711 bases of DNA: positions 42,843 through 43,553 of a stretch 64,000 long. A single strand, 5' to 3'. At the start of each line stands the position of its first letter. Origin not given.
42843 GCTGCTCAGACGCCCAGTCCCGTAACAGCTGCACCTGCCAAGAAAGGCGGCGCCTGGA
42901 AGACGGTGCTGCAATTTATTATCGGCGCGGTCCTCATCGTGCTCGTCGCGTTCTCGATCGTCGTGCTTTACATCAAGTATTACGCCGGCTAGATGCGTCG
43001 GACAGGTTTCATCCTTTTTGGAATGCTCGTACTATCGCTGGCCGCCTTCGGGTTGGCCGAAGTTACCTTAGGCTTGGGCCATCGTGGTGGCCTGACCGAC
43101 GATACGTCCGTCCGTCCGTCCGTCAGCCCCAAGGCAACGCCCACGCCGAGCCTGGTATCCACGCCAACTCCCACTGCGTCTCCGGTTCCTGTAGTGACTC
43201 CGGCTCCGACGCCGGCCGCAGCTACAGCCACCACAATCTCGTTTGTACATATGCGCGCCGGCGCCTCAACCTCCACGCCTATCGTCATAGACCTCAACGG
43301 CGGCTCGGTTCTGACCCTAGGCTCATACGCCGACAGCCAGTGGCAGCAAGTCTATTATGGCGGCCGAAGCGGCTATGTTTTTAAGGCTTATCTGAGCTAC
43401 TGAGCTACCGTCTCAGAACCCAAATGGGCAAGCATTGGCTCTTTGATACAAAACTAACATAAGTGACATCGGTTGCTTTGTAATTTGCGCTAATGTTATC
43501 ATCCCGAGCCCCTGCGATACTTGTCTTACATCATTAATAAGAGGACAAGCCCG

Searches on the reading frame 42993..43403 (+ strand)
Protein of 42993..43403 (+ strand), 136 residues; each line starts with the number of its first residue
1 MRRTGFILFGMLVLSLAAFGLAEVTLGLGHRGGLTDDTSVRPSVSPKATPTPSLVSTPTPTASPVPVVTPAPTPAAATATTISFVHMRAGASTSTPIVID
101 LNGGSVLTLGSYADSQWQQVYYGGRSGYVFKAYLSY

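Call 27: search_protein_families(library=pfam, proteins=[window:42993-43403:+])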
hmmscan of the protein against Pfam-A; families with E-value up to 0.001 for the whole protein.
window:42993-43403:+ (136 aa): 1 family
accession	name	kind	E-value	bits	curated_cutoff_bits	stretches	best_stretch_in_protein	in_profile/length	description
PF08239.17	SH3_3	-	2.6e-07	31.2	27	1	85-135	3-54/54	Bacterial SH3 domain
